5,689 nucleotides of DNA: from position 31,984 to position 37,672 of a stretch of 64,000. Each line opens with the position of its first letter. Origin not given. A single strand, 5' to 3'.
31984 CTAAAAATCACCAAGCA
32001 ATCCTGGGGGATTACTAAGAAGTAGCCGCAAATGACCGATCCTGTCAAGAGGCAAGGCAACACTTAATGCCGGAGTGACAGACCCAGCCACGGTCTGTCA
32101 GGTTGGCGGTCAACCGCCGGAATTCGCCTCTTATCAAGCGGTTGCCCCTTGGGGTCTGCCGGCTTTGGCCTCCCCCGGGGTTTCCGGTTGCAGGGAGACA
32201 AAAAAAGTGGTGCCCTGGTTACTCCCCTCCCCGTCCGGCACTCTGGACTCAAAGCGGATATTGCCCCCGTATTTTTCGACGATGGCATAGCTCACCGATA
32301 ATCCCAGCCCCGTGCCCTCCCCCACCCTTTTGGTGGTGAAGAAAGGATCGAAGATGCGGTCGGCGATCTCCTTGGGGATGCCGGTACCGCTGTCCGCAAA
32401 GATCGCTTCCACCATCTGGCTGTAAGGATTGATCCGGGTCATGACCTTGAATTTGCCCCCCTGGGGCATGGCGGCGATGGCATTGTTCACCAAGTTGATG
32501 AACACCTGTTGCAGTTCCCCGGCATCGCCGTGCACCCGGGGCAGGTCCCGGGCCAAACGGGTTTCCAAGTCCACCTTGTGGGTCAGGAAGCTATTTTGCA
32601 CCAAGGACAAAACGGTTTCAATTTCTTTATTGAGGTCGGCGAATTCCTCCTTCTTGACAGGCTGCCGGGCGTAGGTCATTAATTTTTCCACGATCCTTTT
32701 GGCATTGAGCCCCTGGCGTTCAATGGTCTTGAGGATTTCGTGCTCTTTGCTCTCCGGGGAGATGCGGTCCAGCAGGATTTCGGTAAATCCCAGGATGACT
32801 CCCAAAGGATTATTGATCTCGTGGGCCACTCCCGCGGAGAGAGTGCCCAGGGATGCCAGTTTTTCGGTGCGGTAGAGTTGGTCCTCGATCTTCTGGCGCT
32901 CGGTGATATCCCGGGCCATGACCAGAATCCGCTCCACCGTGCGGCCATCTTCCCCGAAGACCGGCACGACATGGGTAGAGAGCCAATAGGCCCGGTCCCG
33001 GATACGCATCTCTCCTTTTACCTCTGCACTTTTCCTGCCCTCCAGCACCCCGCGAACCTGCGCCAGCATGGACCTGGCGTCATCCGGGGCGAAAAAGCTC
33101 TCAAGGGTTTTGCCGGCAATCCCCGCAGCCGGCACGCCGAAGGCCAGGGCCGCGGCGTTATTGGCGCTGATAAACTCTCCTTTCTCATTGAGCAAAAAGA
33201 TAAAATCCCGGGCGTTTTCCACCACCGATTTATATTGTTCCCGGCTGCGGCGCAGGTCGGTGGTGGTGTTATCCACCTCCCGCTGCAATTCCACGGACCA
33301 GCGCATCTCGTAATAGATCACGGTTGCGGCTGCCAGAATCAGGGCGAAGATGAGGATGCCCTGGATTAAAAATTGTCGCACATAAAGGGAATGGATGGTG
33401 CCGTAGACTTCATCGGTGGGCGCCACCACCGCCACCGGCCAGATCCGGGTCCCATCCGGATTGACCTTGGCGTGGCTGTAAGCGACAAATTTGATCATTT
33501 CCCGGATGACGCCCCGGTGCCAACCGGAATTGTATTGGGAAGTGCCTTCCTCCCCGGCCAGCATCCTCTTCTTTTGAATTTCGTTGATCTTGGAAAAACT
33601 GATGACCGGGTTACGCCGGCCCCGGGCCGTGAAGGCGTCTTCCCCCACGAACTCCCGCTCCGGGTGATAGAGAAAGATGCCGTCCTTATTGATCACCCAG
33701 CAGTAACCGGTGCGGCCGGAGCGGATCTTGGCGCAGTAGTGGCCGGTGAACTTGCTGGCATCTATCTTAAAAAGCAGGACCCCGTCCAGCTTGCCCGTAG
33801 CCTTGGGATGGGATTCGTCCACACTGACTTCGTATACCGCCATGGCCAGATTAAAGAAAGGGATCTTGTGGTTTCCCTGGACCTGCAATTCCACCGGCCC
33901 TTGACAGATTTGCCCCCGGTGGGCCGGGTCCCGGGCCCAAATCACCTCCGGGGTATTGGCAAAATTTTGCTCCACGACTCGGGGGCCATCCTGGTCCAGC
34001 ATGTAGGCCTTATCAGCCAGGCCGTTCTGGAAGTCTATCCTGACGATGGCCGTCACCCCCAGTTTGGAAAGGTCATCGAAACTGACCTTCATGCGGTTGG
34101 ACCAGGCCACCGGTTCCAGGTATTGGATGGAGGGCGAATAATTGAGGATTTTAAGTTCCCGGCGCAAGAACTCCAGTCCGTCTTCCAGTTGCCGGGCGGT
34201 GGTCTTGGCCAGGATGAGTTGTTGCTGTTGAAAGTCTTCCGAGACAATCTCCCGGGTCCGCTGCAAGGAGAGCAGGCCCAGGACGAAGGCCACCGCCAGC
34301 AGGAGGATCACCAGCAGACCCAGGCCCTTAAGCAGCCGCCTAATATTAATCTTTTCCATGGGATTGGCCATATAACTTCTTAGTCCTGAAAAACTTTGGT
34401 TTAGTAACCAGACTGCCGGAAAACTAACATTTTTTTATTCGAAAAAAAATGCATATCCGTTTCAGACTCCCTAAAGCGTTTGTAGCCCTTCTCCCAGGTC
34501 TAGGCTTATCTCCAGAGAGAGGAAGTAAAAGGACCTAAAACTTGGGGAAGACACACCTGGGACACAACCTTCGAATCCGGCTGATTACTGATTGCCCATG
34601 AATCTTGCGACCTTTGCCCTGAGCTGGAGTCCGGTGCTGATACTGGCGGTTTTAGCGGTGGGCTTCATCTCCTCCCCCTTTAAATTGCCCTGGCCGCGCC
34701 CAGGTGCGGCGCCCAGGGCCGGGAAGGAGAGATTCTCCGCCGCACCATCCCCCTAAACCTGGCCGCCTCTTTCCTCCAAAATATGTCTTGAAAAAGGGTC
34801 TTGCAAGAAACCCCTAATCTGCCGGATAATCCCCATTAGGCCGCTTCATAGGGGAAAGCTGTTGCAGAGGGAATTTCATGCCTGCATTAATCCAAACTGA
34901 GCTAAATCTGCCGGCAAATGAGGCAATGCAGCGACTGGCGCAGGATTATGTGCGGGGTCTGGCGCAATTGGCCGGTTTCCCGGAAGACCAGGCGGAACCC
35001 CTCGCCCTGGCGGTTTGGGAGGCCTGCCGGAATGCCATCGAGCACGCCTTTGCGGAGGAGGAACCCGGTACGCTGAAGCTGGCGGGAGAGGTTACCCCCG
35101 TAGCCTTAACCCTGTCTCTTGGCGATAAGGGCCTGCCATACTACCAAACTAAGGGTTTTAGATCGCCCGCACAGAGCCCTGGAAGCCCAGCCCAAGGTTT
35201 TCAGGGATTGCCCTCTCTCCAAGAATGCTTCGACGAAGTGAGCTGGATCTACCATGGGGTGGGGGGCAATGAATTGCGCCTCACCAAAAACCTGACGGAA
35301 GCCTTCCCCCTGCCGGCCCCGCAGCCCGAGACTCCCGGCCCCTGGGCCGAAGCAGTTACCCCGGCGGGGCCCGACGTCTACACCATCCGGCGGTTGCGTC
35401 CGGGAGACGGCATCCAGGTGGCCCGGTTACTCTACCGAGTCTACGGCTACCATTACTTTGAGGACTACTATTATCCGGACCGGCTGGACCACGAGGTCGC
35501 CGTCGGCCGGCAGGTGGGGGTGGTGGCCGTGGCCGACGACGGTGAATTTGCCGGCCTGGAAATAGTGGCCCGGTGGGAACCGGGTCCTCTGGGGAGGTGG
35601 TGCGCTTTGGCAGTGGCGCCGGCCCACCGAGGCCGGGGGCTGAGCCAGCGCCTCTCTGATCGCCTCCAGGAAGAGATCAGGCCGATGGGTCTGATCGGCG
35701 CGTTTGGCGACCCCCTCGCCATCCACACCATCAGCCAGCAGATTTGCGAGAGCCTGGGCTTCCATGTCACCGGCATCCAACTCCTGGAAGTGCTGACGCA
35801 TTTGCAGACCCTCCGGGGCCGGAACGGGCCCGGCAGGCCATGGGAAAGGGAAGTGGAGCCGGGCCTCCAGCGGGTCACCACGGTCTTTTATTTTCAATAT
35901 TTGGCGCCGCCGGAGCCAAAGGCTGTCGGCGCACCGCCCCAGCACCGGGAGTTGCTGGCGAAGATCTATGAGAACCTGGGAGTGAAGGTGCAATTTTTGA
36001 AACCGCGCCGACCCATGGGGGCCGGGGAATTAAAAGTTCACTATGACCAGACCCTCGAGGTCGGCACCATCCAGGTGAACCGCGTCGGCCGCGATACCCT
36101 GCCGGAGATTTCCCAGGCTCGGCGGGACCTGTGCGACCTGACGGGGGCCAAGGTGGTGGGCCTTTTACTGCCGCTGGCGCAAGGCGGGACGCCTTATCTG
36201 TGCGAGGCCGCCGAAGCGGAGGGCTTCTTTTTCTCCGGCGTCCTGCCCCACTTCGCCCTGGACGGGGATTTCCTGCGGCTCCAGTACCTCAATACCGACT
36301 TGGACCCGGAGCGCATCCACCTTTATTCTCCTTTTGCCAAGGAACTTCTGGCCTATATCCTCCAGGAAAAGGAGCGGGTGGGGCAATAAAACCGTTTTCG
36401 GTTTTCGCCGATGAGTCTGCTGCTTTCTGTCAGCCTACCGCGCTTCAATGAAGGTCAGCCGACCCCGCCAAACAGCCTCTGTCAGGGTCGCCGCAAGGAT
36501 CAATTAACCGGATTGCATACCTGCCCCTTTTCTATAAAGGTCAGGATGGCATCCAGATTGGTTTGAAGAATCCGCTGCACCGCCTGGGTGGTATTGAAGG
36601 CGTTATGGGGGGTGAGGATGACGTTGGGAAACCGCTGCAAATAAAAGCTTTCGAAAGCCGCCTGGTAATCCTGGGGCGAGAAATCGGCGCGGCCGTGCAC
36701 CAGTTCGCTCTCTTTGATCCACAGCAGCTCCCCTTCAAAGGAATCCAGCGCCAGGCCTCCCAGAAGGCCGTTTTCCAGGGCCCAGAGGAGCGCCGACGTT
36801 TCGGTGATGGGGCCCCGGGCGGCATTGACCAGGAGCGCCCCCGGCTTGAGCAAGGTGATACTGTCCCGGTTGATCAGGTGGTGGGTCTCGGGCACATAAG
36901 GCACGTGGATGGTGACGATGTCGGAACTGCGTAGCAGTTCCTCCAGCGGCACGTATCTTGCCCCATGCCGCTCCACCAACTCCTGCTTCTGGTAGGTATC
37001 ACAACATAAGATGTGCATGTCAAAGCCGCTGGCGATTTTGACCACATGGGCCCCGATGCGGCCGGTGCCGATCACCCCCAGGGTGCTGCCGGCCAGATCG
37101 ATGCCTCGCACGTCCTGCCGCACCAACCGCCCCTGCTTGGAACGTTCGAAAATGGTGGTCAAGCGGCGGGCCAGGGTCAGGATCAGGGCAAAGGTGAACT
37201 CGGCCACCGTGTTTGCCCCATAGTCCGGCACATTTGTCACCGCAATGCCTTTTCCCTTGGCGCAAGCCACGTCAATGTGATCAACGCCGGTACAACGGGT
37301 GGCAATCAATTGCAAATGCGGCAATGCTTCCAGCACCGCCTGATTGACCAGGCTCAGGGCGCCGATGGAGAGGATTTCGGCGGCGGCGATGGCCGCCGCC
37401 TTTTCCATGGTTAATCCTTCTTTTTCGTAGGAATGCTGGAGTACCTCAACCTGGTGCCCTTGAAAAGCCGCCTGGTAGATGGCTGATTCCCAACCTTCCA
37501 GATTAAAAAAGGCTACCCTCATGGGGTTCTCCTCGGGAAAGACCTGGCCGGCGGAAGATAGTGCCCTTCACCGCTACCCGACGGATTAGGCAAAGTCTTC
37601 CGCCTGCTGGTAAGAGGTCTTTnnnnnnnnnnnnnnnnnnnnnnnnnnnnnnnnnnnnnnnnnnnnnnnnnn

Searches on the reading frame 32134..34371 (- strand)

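Call 60: search_protein_families(library=pfam, proteins=[window:32134-34371:-], max_evalue=0.0001)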
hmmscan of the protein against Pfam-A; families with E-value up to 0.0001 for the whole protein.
window:32134-34371:- (745 aa): 7 families
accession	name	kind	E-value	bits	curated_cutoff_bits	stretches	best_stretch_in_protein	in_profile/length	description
PF02518.31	HATPase_c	-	2e-22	80.2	26.4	1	615-729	1-109/111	Histidine kinase-, DNA gyrase B-, and HSP90-like ATPase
PF08448.16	PAS_4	-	2.9e-18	66.6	23.1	1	385-493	2-109/110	PAS fold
PF00512.31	HisKA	-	2.2e-13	50.5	26.9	1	508-569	2-62/66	His Kinase A (phospho-acceptor) domain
PF02743.24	dCache_1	-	4e-13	49.9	45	1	45-270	5-209/240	Cache domain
PF00989.32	PAS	-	5.3e-13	49.4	22.6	1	378-489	1-113/113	PAS fold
PF13426.13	PAS_9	-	2.2e-10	41.2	27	1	389-491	2-103/103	PAS domain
PF13188.13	PAS_8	-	8.7e-05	22.7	21.8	0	378-432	1-52/65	PAS domain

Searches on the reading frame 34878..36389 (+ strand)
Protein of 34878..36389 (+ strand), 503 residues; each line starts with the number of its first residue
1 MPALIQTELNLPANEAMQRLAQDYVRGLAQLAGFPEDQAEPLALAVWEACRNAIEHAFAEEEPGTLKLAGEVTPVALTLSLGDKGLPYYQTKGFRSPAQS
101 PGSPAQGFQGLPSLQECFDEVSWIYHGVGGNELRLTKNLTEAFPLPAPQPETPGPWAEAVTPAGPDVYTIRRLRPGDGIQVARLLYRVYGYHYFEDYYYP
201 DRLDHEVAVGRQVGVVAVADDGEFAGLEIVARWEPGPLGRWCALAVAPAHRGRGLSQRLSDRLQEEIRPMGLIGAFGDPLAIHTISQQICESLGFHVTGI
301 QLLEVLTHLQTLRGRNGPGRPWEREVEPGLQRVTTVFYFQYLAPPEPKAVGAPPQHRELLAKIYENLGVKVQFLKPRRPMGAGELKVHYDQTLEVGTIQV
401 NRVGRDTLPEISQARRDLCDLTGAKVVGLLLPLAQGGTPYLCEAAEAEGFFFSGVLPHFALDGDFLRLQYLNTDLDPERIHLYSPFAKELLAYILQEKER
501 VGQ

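Call 60: search_protein_families(library=pfam, proteins=[window:34878-36389:+], max_evalue=0.0001)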
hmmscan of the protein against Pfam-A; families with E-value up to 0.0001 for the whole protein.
window:34878-36389:+ (503 aa): 3 families
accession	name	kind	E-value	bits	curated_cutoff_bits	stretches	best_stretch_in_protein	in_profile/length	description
PF13581.12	HATPase_c_2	-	9.1e-13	48.8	27.4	1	13-137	3-127/127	Histidine kinase-like ATPase domain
PF00583.31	Acetyltransf_1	-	1.2e-05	26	20.7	1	192-272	14-93/116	Acetyltransferase (GNAT) family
PF13508.13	Acetyltransf_7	-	3e-05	24.8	27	0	217-296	6-83/84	Acetyltransferase (GNAT) domain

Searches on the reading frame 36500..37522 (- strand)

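Call 61: search_protein_families(library=pfam, proteins=[window:36500-37522:-], max_evalue=0.0001)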
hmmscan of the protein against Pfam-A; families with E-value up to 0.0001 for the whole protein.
window:36500-37522:- (340 aa): 2 families
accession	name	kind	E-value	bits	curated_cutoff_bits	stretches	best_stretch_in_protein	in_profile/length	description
PF02826.25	2-Hacid_dh_C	-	3.4e-50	170.3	25.1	1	111-308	1-178/178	D-isomer specific 2-hydroxyacid dehydrogenase, NAD binding domain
PF00389.36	2-Hacid_dh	-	2.4e-26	92.5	24.6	1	23-340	20-134/134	D-isomer specific 2-hydroxyacid dehydrogenase, catalytic domain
